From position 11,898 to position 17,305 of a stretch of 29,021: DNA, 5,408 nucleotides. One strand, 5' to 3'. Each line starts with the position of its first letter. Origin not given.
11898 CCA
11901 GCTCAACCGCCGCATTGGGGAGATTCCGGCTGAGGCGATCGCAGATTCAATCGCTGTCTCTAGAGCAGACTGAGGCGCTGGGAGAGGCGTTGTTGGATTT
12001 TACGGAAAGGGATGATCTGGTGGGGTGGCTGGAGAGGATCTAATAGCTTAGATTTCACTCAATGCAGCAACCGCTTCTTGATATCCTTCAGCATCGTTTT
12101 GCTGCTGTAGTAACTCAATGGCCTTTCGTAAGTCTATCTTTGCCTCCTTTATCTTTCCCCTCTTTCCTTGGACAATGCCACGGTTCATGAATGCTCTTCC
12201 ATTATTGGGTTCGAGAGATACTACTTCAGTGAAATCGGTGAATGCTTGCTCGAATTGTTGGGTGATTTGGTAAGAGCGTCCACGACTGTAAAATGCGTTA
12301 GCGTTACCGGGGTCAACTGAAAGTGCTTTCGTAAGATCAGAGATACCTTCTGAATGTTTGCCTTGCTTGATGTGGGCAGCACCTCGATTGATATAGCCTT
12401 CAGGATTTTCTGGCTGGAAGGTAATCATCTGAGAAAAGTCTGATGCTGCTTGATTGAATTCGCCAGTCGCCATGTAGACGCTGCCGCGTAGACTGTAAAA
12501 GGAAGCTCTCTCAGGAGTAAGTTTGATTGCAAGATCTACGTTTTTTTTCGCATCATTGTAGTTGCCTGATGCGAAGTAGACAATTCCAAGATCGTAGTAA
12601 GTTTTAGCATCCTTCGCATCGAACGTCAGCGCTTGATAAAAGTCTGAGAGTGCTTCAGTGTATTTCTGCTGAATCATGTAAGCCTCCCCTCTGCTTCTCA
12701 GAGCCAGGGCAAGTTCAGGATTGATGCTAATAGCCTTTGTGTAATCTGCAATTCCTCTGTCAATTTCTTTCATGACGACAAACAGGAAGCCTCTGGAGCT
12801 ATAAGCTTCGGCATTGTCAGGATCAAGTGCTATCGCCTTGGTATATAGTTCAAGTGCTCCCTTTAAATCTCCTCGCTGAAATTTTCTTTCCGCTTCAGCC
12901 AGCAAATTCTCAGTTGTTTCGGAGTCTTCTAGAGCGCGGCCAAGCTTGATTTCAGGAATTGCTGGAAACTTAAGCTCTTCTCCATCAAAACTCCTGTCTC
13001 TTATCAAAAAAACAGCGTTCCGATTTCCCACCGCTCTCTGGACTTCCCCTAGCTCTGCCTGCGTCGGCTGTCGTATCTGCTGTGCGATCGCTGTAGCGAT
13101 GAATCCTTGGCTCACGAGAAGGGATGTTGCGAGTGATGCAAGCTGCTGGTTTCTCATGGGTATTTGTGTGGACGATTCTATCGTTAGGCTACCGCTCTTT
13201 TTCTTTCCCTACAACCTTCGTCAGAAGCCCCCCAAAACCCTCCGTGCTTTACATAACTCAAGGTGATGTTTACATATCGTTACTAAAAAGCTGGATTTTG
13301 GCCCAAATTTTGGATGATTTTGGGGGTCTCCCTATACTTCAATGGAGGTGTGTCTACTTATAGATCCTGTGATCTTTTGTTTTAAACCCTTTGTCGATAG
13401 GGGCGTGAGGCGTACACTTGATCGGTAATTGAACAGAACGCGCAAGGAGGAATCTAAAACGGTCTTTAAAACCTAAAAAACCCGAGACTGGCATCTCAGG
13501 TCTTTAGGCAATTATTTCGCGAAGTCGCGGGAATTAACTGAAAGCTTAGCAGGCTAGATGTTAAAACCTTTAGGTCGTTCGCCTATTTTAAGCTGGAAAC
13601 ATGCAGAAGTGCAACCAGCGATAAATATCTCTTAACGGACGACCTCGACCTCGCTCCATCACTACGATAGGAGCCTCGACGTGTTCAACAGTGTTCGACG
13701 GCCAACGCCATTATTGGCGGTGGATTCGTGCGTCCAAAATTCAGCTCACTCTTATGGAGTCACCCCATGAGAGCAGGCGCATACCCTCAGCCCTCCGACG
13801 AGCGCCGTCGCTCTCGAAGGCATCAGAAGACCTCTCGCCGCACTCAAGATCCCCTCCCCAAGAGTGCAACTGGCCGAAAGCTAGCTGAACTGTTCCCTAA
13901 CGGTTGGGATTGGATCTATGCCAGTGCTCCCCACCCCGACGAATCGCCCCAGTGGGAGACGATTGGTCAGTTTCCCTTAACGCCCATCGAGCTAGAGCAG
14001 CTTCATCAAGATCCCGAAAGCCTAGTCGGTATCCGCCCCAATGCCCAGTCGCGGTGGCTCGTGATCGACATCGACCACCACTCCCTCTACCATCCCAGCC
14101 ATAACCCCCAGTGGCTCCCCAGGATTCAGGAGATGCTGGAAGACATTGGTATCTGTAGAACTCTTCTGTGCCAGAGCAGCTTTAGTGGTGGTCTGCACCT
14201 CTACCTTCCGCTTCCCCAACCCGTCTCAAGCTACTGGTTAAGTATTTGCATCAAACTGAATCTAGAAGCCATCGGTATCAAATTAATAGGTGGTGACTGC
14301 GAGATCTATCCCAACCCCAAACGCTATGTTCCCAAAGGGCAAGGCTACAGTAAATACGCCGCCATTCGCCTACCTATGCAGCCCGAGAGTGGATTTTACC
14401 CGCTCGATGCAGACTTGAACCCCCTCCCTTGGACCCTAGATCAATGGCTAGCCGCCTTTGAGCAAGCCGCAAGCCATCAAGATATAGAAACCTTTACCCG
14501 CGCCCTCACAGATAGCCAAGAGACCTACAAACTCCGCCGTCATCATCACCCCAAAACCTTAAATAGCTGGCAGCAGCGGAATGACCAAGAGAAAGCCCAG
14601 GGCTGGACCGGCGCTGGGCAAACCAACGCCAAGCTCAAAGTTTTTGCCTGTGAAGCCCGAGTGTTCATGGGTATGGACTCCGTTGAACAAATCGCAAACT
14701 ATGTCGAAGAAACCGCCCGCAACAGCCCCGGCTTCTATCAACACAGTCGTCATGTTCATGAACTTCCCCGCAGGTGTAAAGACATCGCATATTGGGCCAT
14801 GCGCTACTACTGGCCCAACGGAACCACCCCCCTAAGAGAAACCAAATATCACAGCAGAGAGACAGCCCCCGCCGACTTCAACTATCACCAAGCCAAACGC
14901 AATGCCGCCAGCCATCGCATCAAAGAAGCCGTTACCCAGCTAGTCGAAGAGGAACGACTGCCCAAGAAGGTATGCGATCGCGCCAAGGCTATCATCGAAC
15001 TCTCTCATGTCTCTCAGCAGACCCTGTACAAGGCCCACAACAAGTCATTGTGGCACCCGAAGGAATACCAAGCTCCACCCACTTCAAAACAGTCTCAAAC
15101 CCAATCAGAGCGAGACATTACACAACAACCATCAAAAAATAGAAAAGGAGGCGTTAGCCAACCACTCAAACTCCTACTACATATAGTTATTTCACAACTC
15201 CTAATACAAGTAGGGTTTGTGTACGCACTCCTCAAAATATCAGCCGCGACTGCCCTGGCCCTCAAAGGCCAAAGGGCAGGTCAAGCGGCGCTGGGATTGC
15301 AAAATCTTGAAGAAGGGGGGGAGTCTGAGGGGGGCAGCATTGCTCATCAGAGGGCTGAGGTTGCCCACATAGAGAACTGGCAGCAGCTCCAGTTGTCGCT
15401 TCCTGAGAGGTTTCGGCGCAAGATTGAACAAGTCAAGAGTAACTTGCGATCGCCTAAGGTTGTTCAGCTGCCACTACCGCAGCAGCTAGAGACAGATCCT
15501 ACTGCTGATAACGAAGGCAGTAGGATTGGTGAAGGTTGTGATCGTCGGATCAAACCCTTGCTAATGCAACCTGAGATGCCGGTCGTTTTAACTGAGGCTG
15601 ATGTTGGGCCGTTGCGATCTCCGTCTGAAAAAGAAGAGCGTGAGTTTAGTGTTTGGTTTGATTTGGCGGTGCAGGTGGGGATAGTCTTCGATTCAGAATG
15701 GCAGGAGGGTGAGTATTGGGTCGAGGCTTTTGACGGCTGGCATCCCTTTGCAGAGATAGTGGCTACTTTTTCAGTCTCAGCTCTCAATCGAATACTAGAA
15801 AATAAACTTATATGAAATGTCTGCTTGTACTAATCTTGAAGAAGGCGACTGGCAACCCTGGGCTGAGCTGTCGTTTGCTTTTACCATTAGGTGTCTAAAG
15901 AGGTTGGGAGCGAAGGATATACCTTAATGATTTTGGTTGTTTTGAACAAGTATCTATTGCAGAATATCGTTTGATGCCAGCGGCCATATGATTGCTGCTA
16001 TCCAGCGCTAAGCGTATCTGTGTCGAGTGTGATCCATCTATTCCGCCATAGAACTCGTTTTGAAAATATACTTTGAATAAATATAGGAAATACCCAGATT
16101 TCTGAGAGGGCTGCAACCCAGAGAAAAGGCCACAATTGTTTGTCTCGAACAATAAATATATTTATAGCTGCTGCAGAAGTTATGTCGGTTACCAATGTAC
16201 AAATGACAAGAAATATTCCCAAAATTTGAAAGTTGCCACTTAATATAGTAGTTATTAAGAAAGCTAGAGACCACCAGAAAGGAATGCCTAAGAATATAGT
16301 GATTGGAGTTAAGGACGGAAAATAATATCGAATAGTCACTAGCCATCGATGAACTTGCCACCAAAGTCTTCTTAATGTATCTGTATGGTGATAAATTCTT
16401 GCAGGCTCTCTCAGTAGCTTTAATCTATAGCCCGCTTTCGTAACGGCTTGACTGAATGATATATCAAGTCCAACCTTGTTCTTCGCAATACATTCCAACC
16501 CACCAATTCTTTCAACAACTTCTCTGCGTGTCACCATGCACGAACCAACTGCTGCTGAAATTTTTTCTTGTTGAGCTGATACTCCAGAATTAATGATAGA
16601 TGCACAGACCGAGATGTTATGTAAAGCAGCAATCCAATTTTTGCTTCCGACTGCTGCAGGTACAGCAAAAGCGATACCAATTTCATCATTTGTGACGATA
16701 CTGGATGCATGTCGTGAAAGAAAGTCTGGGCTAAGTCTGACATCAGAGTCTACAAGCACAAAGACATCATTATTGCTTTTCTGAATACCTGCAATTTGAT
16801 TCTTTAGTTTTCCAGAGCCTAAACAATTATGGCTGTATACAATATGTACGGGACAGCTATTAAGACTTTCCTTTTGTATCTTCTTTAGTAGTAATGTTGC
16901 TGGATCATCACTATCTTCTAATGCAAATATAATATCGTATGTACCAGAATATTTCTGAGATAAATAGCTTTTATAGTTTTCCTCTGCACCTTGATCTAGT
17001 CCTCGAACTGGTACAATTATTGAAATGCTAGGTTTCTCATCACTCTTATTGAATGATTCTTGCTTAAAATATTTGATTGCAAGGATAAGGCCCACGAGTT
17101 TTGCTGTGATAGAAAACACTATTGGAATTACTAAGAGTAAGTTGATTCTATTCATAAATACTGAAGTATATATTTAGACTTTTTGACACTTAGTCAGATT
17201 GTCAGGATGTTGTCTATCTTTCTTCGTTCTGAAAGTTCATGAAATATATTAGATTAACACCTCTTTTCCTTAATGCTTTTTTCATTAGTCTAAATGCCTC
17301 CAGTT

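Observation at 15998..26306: AT-rich, HIP1-poor island with a candidate uncharacterised envelope-spanning signalling or conflict system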

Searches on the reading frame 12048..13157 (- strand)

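Call 41: search_protein_families(library=pfam, proteins=[window:12048-13157:-], max_evalue=0.0001)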
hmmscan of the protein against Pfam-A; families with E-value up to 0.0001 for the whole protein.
window:12048-13157:- (369 aa): 21 families
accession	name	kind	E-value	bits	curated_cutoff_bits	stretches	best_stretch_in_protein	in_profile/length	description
PF00515.34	TPR_1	-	1.9e-52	173.5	27.8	1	253-285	2-34/34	Tetratricopeptide repeat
PF07719.23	TPR_2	-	3.1e-45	149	27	1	184-216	1-33/34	Tetratricopeptide repeat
PF13414.12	TPR_11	-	5.8e-44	148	26.8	3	92-126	4-38/42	TPR repeat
PF13181.12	TPR_8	-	2.3e-33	111.9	25.7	0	184-216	1-33/34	Tetratricopeptide repeat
PF13431.12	TPR_17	-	2.9e-32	108.6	24.4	0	104-126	1-23/34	Tetratricopeptide repeat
PF13432.12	TPR_16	-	2.9e-24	85.6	32.7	1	188-252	1-65/65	Tetratricopeptide repeat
PF13371.12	TPR_9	-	5.7e-24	84.4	35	1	192-252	3-63/73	Tetratricopeptide repeat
PF14559.12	TPR_19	-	3e-22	79.2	25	1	162-224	3-65/68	Tetratricopeptide repeat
PF13428.12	TPR_14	-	7.7e-18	63.6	23.5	0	85-119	4-38/44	Tetratricopeptide repeat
PF13424.12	TPR_12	-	6e-17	62.1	30.1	1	149-210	2-71/77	Tetratricopeptide repeat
PF25062.1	ARM_TT21_N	-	1.5e-10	41.7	40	1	181-305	97-221/222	Tetratricopeptide repeat protein 21 N-terminal ARM repeat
PF13374.12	TPR_10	-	9.3e-09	35.5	27.5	0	151-178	3-30/42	Tetratricopeptide repeat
PF23914.1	TPR_CcmH_CycH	-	3.3e-08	34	42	0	157-253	57-156/158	Cytochrome c-type biogenesis protein H TPR domain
PF25575.1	TPR_BSK1_C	-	7.8e-08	32.7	42.2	0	88-153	48-114/118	Serine/threonine-protein kinase BSK1-like, TPR repeats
PF13174.12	TPR_6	-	1.8e-07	31.8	26.3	0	288-318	2-32/33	Tetratricopeptide repeat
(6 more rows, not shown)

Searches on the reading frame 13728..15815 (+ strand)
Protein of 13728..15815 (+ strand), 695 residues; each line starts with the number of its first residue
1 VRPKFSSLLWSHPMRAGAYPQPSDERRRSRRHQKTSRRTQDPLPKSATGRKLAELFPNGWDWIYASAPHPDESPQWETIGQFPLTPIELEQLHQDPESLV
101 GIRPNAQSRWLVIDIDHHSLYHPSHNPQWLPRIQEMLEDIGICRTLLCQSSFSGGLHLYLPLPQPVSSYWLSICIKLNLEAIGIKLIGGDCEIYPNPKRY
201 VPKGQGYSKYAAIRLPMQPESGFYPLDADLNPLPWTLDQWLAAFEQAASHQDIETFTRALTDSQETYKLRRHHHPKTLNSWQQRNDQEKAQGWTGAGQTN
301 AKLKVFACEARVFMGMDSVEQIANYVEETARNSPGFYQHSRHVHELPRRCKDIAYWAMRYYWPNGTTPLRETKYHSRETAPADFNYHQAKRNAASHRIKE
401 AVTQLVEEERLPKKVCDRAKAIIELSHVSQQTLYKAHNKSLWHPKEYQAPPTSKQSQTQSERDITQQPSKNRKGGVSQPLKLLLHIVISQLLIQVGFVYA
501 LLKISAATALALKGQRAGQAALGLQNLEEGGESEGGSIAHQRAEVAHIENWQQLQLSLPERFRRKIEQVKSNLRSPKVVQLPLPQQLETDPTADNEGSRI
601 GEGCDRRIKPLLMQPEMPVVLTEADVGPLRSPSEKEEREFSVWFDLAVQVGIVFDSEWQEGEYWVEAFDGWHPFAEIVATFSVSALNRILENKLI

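Call 5: search_protein_families(library=pfam, proteins=[window:13728-15815:+], max_evalue=0.01)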
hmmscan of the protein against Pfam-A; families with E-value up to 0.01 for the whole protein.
window:13728-15815:+ (695 aa): 0 families

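Call 6: search_protein_families(library=ncbifam, proteins=[window:13728-15815:+], max_evalue=0.01)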
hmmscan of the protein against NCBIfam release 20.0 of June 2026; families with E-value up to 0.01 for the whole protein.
window:13728-15815:+ (695 aa): 0 families

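Call 8: search_protein_families(library=pfam, proteins=[window:13728-15815:+], max_evalue=10)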
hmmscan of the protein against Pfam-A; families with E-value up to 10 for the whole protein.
window:13728-15815:+ (695 aa): 0 families

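Call 83: search_solved_structures(query=window:13728-15815:+, max_evalue=1)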
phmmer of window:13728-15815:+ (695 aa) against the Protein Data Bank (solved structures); distinct sequences matched with E-value up to 1: 1.
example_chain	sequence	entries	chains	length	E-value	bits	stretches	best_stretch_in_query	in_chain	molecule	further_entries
2iru_A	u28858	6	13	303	0.058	15.2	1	111-176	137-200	Putative DNA ligase-like protein Rv0938/MT0965 | DNA ligase-like protein Rv0938/MT0965 | Putative DNA ligase-like protein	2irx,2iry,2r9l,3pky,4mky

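Call 84: search_protein_families(library=phrogs, proteins=[window:13728-15815:+], max_evalue=0.01)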
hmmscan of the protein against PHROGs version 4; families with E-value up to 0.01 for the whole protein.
window:13728-15815:+ (695 aa): 0 families

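Call 85: search_dna_similar(query=window:13728-15815:+, collection=plasmids, mode=protein, max_rows=25)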
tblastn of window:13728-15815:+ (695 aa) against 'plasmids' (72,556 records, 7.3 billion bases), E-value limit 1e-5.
Records with a match: 74; places in all: 79; records where one place covers at least 80% of the query: 8.
Best place of each record, by identity: <60% 74.
By first word of the organism name: Nostoc 16; Acaryochloris 8; Leptolyngbya 8; Tolypothrix 6; Synechocystis 5; Pseudanabaena 4; Trichormus 4; Picosynechococcus 4; Calothrix 3; Microchaete 3; and 9 more.
By predicted mobility (MOB-suite, as given by PLSDB): non-mobilizable 37; conjugative 28; mobilizable 9.
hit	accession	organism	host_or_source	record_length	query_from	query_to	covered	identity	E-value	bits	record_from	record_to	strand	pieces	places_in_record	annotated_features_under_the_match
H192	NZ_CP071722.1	Acaryochloris sp. 'Moss Beach'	culture,intertidal zone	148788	41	690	94%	51.1%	1e-179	657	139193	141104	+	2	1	hypothetical protein (x2)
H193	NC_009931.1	Acaryochloris marina MBIC11017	-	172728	41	690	94%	50.8%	0e+0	649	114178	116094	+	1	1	hypothetical protein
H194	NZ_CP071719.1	Acaryochloris sp. 'Moss Beach'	culture,intertidal zone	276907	41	690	94%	50.8%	0e+0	658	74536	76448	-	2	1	hypothetical protein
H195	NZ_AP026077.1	Acaryochloris marina MBIC10699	cell culture,Ascidian, Diplosoma similis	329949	41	690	94%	50.6%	0e+0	636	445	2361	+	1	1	hypothetical protein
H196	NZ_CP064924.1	Acaryochloris marina S15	cell culture,surface of Pikea pinnata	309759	41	690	94%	50.5%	0e+0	642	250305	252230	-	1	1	hypothetical protein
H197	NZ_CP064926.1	Acaryochloris marina S15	cell culture,surface of Pikea pinnata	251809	41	690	94%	50.3%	0e+0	640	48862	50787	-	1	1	hypothetical protein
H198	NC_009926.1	Acaryochloris marina MBIC11017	-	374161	41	690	94%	50.0%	0e+0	625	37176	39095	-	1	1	hypothetical protein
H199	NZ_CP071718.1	Acaryochloris sp. 'Moss Beach'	culture,intertidal zone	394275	41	690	91%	51.3%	0e+0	664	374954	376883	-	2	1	hypothetical protein (x2)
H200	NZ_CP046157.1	Leptolyngbya sp. BL0902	cell culture,open pond on an algae farm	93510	41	444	58%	38.6%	3e-74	268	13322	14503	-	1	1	hypothetical protein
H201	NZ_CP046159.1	Leptolyngbya sp. BL0902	cell culture,open pond on an algae farm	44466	41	471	62%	35.7%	7e-72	261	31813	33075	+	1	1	hypothetical protein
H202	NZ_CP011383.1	Calothrix sp. 336/3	-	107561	43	450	59%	37.6%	2e-66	246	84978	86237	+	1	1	hypothetical protein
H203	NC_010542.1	Crocosphaera subtropica ATCC 51142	-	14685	44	479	63%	34.8%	2e-68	251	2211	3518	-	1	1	hypothetical protein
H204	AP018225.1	Nostoc linckia NIES-25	-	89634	44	455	59%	36.2%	8e-59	223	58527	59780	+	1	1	hypothetical protein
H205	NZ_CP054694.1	Nostoc edaphicum CCNP1411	-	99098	44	455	59%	35.8%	3e-60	227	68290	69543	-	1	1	hypothetical protein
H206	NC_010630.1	Nostoc punctiforme PCC 73102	-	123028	41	444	58%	36.5%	8e-61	229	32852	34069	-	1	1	hypothetical protein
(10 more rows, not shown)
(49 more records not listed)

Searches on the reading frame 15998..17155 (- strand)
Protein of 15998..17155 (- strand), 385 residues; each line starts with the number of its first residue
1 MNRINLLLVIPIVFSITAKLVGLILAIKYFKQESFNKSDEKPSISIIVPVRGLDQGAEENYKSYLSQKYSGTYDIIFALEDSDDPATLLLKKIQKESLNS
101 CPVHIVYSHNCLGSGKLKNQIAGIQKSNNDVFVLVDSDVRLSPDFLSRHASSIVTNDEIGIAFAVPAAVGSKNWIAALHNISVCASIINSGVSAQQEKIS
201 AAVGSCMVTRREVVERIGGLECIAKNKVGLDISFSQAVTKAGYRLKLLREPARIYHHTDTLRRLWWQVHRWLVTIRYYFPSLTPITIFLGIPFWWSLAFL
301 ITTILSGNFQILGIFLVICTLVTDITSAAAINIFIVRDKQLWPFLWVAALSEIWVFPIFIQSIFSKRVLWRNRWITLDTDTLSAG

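Call 5: search_protein_families(library=pfam, proteins=[window:15998-17155:-], max_evalue=0.01)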
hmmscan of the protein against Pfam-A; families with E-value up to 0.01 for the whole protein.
window:15998-17155:- (385 aa): 4 families
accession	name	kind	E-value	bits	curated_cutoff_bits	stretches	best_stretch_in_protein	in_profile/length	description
PF13506.12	Glyco_transf_21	-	8.6e-22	77.9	21.7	1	109-271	11-172/174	Glycosyl transferase family 21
PF13632.12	Glyco_trans_2_3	-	1.6e-12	48.1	27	1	132-320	2-191/198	Glycosyl transferase family group 2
PF00535.33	Glycos_transf_2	-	2.1e-11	44.5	23.3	1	45-217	1-167/168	Glycosyl transferase family 2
PF13641.12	Glyco_tranf_2_3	-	2.7e-06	28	27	1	42-271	1-227/230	Glycosyltransferase like family 2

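Call 6: search_protein_families(library=ncbifam, proteins=[window:15998-17155:-], max_evalue=0.01)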
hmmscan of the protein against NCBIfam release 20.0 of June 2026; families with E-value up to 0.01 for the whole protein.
window:15998-17155:- (385 aa): 8 families
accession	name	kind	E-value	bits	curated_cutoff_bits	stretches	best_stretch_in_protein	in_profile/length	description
TIGR03472.1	HpnI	equivalog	4.5e-45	154.1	310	1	4-381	4-368/373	bacteriohopanetetrol glucosamine biosynthesis glycosyltransferase HpnI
TIGR03469.1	HpnB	hypoth_equivalog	2.1e-17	63.2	379.25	1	36-312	38-322/386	hopene-associated glycosyltransferase HpnB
TIGR03965.1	mycofact_glyco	equivalog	3.7e-10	39.3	280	1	36-258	68-283/467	mycofactocin biosynthesis glycosyltransferase MftF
TIGR04242.1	nodulat_NodC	equivalog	5.8e-10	38.7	550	1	31-215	37-219/395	chitooligosaccharide synthase NodC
TIGR03111.1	glyc2_xrt_Gpos1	hypoth_equivalog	2.6e-08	33.1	363.95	1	8-159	14-162/439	TIGR03111 family XrtG-associated glycosyltransferase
NF038299.1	EPS_HpsN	equivalog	9.6e-07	28.1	425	1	42-161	1-114/317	hormogonium polysaccharide biosynthesis glycosyltransferase HpsN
TIGR04283.1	glyco_like_mftF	equivalog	0.0017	18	182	1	44-263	1-197/221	TIGR04283 family arsenosugar biosynthesis glycosyltransferase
NF041394.1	GtaseAglG_Halo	equivalog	0.0096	15.2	440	0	109-223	63-177/304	glucosyl-dolichyl phosphate glucuronosyltransferase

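Call 7: search_protein_families(library=padloc, proteins=[window:15998-17155:-], max_evalue=0.01)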
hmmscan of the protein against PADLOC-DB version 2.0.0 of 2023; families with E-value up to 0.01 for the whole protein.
window:15998-17155:- (385 aa): 0 families
